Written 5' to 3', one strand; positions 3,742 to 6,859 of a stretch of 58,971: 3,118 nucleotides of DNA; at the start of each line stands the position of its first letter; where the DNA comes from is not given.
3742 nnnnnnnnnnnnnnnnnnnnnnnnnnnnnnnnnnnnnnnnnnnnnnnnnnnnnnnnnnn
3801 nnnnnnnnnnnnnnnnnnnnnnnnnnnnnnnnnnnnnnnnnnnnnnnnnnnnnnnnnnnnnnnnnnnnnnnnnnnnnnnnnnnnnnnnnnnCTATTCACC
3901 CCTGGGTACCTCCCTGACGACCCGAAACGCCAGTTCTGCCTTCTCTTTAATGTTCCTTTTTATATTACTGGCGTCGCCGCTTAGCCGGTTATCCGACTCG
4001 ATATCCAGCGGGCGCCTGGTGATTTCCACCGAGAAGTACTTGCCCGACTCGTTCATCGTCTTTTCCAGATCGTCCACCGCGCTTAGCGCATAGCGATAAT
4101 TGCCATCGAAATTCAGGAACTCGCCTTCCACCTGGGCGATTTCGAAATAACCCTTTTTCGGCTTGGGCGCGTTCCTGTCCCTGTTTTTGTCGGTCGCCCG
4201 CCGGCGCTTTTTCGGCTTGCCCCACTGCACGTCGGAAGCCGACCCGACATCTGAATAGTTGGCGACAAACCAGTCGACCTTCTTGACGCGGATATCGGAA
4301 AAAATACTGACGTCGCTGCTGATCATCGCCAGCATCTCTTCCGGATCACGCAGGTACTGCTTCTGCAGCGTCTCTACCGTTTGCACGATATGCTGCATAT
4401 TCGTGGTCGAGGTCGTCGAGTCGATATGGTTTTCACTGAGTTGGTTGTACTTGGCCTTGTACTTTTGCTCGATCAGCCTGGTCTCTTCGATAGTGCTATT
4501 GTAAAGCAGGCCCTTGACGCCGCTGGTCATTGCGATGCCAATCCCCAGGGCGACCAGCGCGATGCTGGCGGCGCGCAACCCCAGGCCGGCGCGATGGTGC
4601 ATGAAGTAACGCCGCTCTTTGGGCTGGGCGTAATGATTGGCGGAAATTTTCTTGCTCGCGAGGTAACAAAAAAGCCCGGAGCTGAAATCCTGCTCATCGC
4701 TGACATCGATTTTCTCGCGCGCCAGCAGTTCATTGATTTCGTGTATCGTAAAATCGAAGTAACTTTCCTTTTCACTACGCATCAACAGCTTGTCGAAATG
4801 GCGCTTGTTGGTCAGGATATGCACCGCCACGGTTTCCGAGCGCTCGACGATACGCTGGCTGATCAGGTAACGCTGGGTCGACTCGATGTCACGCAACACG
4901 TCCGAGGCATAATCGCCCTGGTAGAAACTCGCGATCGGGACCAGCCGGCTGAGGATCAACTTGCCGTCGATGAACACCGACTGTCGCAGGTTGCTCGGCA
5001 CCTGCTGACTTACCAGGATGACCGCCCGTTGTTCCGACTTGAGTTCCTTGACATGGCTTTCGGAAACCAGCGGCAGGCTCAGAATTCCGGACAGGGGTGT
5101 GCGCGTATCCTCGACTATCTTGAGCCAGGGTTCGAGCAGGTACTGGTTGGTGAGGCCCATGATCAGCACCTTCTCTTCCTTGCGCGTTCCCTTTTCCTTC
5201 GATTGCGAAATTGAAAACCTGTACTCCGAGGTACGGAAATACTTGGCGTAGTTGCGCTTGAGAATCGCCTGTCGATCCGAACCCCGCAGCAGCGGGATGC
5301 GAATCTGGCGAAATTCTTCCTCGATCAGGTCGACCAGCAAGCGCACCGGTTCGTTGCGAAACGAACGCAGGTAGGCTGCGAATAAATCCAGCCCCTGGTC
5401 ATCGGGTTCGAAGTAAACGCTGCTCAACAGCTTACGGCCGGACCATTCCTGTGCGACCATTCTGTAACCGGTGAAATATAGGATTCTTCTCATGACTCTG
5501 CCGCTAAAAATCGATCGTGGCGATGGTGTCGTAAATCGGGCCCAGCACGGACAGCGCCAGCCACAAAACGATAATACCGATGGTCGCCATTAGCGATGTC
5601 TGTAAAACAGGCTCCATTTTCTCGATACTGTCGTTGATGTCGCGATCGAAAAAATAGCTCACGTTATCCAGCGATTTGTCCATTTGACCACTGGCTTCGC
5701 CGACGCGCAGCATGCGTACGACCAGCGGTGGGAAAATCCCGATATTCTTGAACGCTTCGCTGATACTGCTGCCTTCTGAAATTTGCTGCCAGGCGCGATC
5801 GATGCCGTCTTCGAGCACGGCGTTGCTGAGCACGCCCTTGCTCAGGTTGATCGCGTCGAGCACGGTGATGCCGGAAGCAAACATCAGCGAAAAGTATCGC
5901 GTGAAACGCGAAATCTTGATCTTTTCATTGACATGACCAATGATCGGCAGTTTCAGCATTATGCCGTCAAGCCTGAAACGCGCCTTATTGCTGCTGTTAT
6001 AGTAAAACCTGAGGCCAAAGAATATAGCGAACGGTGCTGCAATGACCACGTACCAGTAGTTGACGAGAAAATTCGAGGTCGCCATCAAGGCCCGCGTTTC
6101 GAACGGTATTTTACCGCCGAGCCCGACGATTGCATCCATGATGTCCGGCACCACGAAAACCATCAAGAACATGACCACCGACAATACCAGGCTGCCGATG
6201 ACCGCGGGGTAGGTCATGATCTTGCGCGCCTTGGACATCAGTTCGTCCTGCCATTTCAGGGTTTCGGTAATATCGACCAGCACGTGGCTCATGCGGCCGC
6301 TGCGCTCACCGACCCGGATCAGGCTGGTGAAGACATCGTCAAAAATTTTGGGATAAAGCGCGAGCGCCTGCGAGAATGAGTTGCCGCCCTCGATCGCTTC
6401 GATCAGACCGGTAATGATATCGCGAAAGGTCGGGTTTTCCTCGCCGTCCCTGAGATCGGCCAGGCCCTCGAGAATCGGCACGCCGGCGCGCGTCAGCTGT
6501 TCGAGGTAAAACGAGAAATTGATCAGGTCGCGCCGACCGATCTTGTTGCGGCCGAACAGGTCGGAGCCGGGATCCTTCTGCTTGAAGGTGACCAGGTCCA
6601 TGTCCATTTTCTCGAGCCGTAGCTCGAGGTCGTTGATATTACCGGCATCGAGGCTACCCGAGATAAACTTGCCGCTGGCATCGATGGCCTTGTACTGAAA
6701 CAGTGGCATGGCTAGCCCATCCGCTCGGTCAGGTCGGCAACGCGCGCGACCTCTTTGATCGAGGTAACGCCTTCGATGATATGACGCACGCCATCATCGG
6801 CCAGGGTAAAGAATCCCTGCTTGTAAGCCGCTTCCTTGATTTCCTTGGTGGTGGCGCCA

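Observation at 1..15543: Second, reordered and strongly diverged MSHA/T2SS-like type IV filament machine appended to the canonical msh locus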

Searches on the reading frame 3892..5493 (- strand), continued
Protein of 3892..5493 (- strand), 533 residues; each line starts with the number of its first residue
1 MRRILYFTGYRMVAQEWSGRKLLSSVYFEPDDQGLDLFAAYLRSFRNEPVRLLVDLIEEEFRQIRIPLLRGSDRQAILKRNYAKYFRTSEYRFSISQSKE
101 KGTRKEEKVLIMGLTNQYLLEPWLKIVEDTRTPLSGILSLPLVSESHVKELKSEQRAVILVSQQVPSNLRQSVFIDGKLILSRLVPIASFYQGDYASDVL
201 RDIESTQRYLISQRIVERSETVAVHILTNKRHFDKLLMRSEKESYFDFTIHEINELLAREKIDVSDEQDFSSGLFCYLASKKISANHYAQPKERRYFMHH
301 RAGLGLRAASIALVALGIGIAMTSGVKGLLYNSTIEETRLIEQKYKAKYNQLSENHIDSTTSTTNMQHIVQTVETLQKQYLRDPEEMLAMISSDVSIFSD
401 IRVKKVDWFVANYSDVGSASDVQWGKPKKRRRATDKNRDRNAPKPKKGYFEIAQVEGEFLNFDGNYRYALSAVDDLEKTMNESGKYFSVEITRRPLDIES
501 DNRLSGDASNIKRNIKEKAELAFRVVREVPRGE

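Call 60: predict_structure(alignment_id=A1)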
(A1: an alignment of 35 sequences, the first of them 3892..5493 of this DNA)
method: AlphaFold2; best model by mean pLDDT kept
length: 533 residues; sequences in the alignment: 35
mean_pLDDT: 85.5   pTM: 0.62
mean pLDDT of the five models: 85.5, 85.3, 84.7, 84.6, 84.1
residues with pLDDT >= 90: 327; 70-90: 128; 50-70: 44; < 50: 34
segments of 3 or more residues with pLDDT < 50: 358-362, 431-439, 499-515
pLDDT, mean of each block of 10 residues (from residue 1): 93 95 95 97 91 94 92 95 93 87 80 93 96 96 90 90 93 94 92 92 94 92 95 93 88 94 91 94 89 95 96 97 94 91 88 59 51 56 79 90 90 81 60 46 73 92 85 91 88 74 39 60 89 51
secondary structure, 60 per line:
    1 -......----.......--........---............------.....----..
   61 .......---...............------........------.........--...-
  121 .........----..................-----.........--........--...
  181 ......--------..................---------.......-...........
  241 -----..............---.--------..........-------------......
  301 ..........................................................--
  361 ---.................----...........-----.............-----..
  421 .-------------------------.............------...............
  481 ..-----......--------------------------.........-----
elements in order: E2-7 E12-18 E21-28 H32-43 E50-54 E59-67 H71-85 E92-99 E106-114 H121-129 E134-139 H140-151 E157-165 E168-175 E178-186 H195-212 E222-228 H230-240 E246-252 H253-259 H272-281 H295-358 H364-380 H385-395 E401-413 E447-459 H466-482 E488-493 E520-528
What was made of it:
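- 3892..5493 (-): Bitopic alignment protein, 533 aa: a cytoplasmic PilM/GspL-type actin-like domain, a TM/coiled helix (about 295-358) and a periplasmic alpha/beta domain. It is the signature protein of the family. AF2 model with pLDDT 85.5 (call 60).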

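Call 62: fold_search(model_id=the predicted structure, library=pdb)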
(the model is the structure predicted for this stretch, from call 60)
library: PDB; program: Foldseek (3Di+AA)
matches with E <= 10: 965; with E <= 0.001: 65
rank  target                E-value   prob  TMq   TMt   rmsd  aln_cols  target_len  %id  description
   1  5eoy_B                1.5e-10  1.00  0.33  0.46   7.8       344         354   11  Pseudomonas aeruginosa SeMet-PilM bound to ADP (released 2016-04-27)
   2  5eoy_A                2.4e-10  1.00  0.32  0.44   8.5       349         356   11  Pseudomonas aeruginosa SeMet-PilM bound to ADP (released 2016-04-27)
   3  5eou_B                2.7e-10  1.00  0.39  0.55   5.9       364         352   10  Pseudomonas aeruginosa PilM:PilN1-12 bound to ATP (released 2016-04-27)
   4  5eox_B                3.7e-10  1.00  0.31  0.43   8.7       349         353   11  Pseudomonas aeruginosa PilM bound to ADP (released 2016-04-27)
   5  3jc8_Ma               6.9e-10  1.00  0.34  0.48   7.4       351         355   11  Architectural model of the type IVa pilus machine in a piliated state (released 2016-03-16)
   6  5eou_A                1.2e-09  1.00  0.36  0.53   7.1       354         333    9  Pseudomonas aeruginosa PilM:PilN1-12 bound to ATP (released 2016-04-27)
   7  3wt0_D                1.4e-09  1.00  0.34  0.45   7.5       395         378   10  Crystal Structure Analysis of Cell Division Protein (released 2015-04-29)
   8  5eq6_B                2.4e-09  1.00  0.32  0.43   8.2       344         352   10  Pseudomonas aeruginosa PilM bound to AMP-PNP (released 2016-04-27)
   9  5eq6_A                2.9e-09  1.00  0.32  0.44   8.6       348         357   11  Pseudomonas aeruginosa PilM bound to AMP-PNP (released 2016-04-27)
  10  1yf5                  3.6e-09  1.00  0.29  0.57   8.1       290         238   12  Cyto-Epsl: The Cytoplasmic Domain Of Epsl, An Inner Membrane Component Of The Type II Secretion System Of Vibrio Cholera (released 2005-05-03)
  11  2ych_A                4.8e-09  1.00  0.38  0.56   6.6       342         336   11  PilM-PilN type IV pilus biogenesis complex (released 2011-05-11)
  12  5eox_A                4.8e-09  1.00  0.32  0.44   8.1       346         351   11  Pseudomonas aeruginosa PilM bound to ADP (released 2016-04-27)
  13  3hrg                  5.7e-09  1.00  0.30  0.52   7.2       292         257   12  Crystal structure of Bacteroides thetaiotaomicron BT_3980, protein with actin-like ATPase fold and unknown function (NP_ (released 2009-06-23)
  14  3wt0_A                6.8e-09  1.00  0.35  0.47   6.7       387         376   10  Crystal Structure Analysis of Cell Division Protein (released 2015-04-29)
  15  3wt0_C                1.1e-08  1.00  0.35  0.46   6.7       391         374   10  Crystal Structure Analysis of Cell Division Protein (released 2015-04-29)
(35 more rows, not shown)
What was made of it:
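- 3892..5493 (-): Foldseek top hits are PilM (E 1.5e-10), cyto-EpsL and GspL (call 62).
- Closest known: Type IVa pilus regulation and accessories: PilS-PilR-sigma54-pilA. Same: A PilM-fold protein (call 62).
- The PilM/GspL fold is confirmed (calls 60, 62). The bitopic PilM-fold protein has GspL topology, and cyto-EpsL/GspL are among the top fold hits (call 62).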

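Call 76: search_protein_families(library=pfam, alignment_id=A5, max_evalue=1)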
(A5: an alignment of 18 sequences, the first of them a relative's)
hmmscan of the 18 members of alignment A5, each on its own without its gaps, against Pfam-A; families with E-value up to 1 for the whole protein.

A. member 1, L002:1507-3243:+ (578 aa): 8 families
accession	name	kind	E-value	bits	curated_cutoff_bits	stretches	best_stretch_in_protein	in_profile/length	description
PF13401.12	AAA_22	-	1.4e-29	103.5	27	1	41-170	3-129/130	AAA domain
PF13191.12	AAA_16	-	1.1e-05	26.4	32.6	1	31-153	11-162/167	AAA ATPase domain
PF00005.33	ABC_tran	-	0.0011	20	25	1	39-160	8-80/137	ABC transporter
PF20720.3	nSTAND3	-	0.0019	18.3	27.2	1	43-80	17-55/155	Novel STAND NTPase 3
PF07728.20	AAA_5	-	0.017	15.5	22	1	48-152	4-96/139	AAA domain (dynein-related subfamily)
PF00004.35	AAA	-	0.029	15.3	21.2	1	48-136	3-70/131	ATPase family associated with various cellular activities (AAA)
PF15555.11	DUF4658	-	0.051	14.2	27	1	251-310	47-103/123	Domain of unknown function (DUF4658)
PF10662.15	PduV-EutP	-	0.13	12.5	21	0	46-65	4-23/143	Ethanolamine utilisation - propanediol utilisation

B. families by the number of members that match (of 18 scanned): 42 families (the first 25 are shown)
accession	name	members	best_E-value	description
PF13401.12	AAA_22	18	1.4e-29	AAA domain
PF13191.12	AAA_16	18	3e-08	AAA ATPase domain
PF00005.33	ABC_tran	18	8.7e-05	ABC transporter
PF20720.3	nSTAND3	18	0.0011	Novel STAND NTPase 3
PF00004.35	AAA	16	0.0005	ATPase family associated with various cellular activities (AAA)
PF07728.20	AAA_5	16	0.0014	AAA domain (dynein-related subfamily)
PF14532.12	Sigma54_activ_2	13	0.0075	Sigma-54 interaction domain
PF25201.1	nSTAND6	12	6.5e-05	Novel STAND NTPase 6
PF13604.12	AAA_30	12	0.0017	AAA domain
PF05036.18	SPOR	10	8.1e-05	SPOR domain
PF10923.14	BrxC_BrxD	10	0.0071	BREX system ATP-binding protein BrxC/D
PF13238.12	AAA_18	7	0.011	AAA domain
PF10662.15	PduV-EutP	6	0.018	Ethanolamine utilisation - propanediol utilisation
PF13173.12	AAA_14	5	0.00084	AAA domain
PF02367.23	TsaE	5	0.01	Threonylcarbamoyl adenosine biosynthesis protein TsaE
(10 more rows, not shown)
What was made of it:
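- SPOR hits occur in 10 of 18 ExeA-like orthologues (call 76).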

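Call 83: search_protein_families(library=pfam, proteins=[L002:15510-17189:-, L002:17206-17985:+, L002:17985-18722:+, L002:18829-19530:+, L002:14604-15467:+, L029:17606-18343:+, L040:18224-19075:+, L040:19079-19825:+, L078:16817-17800:+], max_evalue=0.1)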
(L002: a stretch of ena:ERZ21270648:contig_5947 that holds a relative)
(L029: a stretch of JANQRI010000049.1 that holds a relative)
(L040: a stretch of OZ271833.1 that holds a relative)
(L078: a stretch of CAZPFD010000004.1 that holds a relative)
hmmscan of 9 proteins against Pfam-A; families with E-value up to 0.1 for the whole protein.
L002:15510-17189:- (559 aa): 3 families
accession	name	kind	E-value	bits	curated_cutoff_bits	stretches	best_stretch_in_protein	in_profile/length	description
PF02518.31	HATPase_c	-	1.4e-10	42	26.4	1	461-551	7-103/111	Histidine kinase-, DNA gyrase B-, and HSP90-like ATPase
PF00512.31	HisKA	-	0.0094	16.4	26.9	1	361-407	7-52/66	His Kinase A (phospho-acceptor) domain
PF13907.11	CHD1-like_C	-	0.044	14.7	28.3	1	366-413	10-62/96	Chromodomain-helicase-DNA-binding protein 1-like, C-terminal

L002:17206-17985:+ (259 aa): 1 family
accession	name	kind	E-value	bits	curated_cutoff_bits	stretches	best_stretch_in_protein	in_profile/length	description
PF01061.29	ABC2_membrane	-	0.0023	18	26.9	1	4-170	10-172/211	ABC-2 type transporter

L002:17985-18722:+ (245 aa): 0 families

L002:18829-19530:+ (233 aa): 1 family
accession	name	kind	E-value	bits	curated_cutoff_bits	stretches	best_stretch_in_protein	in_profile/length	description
PF07963.17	N_methyl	-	5.1e-07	29.4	21.2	1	5-29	3-27/27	Prokaryotic N-terminal methylation motif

L002:14604-15467:+ (287 aa): 1 family
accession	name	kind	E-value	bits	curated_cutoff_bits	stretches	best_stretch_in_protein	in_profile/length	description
PF07963.17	N_methyl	-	1.7e-05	24.6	21.2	1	7-28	3-24/27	Prokaryotic N-terminal methylation motif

L029:17606-18343:+ (245 aa): 0 families

L040:18224-19075:+ (283 aa): 4 families
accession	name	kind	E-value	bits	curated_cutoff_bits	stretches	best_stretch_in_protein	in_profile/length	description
PF12698.13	ABC2_membrane_3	-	1.3e-07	31.5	31.6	1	78-274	160-345/347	ABC-2 family transporter protein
PF12730.13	ABC2_membrane_4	-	8e-05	23.1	27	1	48-204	14-174/179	ABC-2 family transporter protein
PF12679.13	ABC2_membrane_2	-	0.0001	22.1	27.2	1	103-184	91-166/283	ABC-2 family transporter protein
PF01313.24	Bac_export_3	-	0.0014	19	25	1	50-107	15-70/74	Bacterial export proteins, family 3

L040:19079-19825:+ (248 aa): 0 families

L078:16817-17800:+ (327 aa): 4 families
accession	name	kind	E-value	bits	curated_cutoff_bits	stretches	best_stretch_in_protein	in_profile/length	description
PF12698.13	ABC2_membrane_3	-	3.3e-07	30.2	31.6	1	122-241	161-281/347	ABC-2 family transporter protein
PF12730.13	ABC2_membrane_4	-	0.00014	22.3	27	1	89-249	11-175/179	ABC-2 family transporter protein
PF12679.13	ABC2_membrane_2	-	0.0015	18.3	27.2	1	79-236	3-174/283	ABC-2 family transporter protein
PF13346.12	ABC2_membrane_5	-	0.097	12.6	25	0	132-230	41-145/205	ABC-2 family transporter protein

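Call 93: find_homologous_proteins(query=A1, max_evalue=1e-10)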
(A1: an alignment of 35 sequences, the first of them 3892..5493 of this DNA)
Query A1 (35 sequences) (533 aa, profile of the alignment): 451 proteins with E <= 1e-10 among 8000 candidates; the best 120 are listed.
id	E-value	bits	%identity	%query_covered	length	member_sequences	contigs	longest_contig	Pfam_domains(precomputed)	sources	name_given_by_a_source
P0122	3.1e-180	618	38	94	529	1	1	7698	-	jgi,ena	-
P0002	2.8e-177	608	88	100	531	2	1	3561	-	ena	-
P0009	8.7e-177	607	84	100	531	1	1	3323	-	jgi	jgi:hypothetical protein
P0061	5.2e-176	604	77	99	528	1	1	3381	-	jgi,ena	-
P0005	9.3e-176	603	87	100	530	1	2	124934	-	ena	-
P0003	9.8e-176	603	89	100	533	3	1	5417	-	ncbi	-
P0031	2.0e-175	602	80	99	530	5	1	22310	-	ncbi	-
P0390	8.1e-175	600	41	99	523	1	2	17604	-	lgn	-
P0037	2.0e-174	599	77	100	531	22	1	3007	-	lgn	-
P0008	3.4e-174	598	86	100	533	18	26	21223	-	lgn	-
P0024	5.3e-174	598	79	100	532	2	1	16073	-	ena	-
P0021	5.3e-174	598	82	99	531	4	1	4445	-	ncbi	-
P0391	5.4e-174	598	40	99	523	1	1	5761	-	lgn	-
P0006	5.5e-174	598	86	99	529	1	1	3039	-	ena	-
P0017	1.2e-173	596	80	100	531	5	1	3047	-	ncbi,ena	-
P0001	9.2e-170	584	95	98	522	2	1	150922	-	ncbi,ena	-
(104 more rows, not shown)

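Call 94: list_cluster_members(proteins=[P0127, P0128, P0129, P0133, P0135, P0138, P0141, P0152, P0169, P0186])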
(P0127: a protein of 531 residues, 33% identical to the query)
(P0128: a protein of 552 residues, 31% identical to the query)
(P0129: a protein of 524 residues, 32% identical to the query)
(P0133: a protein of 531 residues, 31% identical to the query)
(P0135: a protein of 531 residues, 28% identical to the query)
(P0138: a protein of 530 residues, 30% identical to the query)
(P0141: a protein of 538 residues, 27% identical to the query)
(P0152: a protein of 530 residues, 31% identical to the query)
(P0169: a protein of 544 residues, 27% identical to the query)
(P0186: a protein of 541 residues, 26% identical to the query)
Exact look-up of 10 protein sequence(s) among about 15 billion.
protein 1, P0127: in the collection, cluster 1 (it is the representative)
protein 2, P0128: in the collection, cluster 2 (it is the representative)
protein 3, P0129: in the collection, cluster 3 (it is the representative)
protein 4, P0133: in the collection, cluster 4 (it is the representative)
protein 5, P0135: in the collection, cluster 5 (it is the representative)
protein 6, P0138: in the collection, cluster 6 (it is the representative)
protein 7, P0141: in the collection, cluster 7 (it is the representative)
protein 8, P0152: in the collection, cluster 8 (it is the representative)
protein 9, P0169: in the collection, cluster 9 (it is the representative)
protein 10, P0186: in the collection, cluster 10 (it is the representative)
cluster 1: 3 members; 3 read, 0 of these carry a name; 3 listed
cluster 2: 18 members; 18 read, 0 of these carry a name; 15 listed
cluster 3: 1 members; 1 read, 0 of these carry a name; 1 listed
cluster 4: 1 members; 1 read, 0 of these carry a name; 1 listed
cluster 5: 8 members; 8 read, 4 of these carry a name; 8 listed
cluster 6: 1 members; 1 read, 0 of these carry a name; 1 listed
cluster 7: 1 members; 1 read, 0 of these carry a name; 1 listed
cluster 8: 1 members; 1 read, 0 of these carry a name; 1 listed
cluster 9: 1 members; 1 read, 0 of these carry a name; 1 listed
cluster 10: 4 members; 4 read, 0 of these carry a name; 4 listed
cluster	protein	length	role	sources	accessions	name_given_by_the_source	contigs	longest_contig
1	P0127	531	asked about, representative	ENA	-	-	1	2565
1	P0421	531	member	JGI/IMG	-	-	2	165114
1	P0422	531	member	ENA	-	-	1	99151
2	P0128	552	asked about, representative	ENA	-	-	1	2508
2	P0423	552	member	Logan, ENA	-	-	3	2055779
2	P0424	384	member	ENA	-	-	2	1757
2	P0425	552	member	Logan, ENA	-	-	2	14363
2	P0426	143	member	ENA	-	-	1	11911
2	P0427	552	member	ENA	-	-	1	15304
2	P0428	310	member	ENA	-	-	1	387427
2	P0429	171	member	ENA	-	-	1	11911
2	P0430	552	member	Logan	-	-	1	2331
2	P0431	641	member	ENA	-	-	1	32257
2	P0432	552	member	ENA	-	-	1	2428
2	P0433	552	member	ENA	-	-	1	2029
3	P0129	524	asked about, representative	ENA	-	-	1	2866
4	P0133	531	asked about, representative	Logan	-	-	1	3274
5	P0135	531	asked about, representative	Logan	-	-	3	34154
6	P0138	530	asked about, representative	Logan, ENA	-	-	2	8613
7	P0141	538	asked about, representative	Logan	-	-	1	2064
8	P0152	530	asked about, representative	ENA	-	-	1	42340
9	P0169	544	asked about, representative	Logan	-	-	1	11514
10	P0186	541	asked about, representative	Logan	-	-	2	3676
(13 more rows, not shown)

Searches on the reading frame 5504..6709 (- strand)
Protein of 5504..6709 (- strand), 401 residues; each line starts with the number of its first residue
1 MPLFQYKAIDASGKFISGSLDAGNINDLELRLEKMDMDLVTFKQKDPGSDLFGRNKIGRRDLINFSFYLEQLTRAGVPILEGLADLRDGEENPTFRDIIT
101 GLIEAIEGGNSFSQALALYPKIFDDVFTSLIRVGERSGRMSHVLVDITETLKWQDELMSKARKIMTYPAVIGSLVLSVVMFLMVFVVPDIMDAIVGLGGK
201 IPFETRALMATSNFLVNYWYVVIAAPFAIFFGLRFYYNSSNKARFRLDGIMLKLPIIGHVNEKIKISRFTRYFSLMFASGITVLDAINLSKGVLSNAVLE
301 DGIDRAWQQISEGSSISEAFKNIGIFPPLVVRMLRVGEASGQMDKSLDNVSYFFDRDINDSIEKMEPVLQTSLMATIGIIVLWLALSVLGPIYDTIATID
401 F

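Call 3: search_protein_families(library=pfam, proteins=[window:5504-6709:-], max_evalue=0.01)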
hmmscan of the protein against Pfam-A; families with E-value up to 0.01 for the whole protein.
window:5504-6709:- (401 aa): 1 family
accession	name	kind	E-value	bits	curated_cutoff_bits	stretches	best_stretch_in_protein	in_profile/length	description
PF00482.28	T2SSF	-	6.5e-46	155.8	25.2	2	72-188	8-125/125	Type II secretion system (T2SS), protein F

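Call 4: search_protein_families(library=ncbifam, proteins=[window:5504-6709:-], max_evalue=0.01)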
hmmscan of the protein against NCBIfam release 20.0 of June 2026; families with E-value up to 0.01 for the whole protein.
window:5504-6709:- (401 aa): 6 families
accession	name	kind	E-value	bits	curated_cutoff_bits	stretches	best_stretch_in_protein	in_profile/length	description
TIGR02120.1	GspF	equivalog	5.7e-87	292.5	424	1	4-394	1-396/401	type II secretion system inner membrane protein GspF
NF052607.1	T4PiliAsmPilCThrm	equivalog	1e-80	271.8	700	1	1-398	1-403/406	type IV pilus assembly protein PilC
NF052606.1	T4PiliAsmPilCMyx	equivalog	3.8e-69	233.5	700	1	2-396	20-415/419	type IV pilus assembly protein PilC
NF007861.0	PRK10573.1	equivalog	2.8e-57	194.6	401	1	3-393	6-392/401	protein transport protein HofC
NF047826.1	T3SSXpsF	equivalog_domain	2.3e-55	188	650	1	1-398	1-403/405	type II secretion system protein XpsF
NF041012.2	T4P_ComGB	equivalog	7e-34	117.6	240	1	65-396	6-331/332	competence type IV pilus assembly protein ComGB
